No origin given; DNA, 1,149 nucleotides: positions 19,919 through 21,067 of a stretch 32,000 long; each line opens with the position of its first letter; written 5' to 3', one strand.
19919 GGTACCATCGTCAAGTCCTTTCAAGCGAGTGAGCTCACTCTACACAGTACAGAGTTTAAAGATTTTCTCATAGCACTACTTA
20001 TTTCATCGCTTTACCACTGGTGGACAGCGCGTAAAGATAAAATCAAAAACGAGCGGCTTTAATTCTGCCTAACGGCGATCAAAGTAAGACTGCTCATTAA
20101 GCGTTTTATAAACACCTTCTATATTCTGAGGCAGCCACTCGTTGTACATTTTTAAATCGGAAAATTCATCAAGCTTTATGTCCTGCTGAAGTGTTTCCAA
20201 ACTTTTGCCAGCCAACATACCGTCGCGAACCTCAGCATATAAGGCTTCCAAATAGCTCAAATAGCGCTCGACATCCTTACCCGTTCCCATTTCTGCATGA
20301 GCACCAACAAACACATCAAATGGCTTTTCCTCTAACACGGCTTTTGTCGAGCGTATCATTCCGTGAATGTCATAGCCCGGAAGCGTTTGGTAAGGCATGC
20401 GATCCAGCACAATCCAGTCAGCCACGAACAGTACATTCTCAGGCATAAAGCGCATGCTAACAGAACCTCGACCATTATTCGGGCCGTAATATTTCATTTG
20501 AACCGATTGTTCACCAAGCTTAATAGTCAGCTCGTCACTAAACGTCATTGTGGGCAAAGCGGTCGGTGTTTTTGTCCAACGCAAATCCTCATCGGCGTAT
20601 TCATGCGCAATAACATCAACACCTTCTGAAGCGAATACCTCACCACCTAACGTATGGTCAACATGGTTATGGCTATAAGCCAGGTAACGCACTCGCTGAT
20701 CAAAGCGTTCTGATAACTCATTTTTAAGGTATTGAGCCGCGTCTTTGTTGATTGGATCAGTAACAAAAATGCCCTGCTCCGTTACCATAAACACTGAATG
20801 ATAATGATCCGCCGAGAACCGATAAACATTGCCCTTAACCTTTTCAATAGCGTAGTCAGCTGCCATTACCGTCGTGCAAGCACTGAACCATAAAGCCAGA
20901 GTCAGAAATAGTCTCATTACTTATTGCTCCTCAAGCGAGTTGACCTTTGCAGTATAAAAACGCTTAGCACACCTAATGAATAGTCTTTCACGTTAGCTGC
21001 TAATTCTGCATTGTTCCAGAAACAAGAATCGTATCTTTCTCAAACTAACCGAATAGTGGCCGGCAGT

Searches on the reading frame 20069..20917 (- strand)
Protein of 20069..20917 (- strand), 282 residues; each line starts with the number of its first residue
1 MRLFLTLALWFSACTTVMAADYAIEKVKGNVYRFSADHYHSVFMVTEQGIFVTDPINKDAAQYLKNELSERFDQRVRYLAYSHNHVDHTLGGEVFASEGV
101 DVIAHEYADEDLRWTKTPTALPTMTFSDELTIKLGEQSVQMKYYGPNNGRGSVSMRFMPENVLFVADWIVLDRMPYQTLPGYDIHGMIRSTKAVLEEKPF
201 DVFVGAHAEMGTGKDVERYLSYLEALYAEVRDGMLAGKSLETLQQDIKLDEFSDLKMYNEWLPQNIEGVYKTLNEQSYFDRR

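Call 5: search_protein_families(library=pfam, proteins=[window:20069-20917:-], max_evalue=1)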
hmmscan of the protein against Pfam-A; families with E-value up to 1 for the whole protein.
window:20069-20917:- (282 aa): 2 families
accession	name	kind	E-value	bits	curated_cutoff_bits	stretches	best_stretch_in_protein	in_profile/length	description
PF00753.33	Lactamase_B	-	1.2e-06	29.1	22.7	1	46-170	13-152/196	Metallo-beta-lactamase superfamily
PF12706.13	Lactamase_B_2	-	0.024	14.7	27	1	53-114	5-72/200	Beta-lactamase superfamily domain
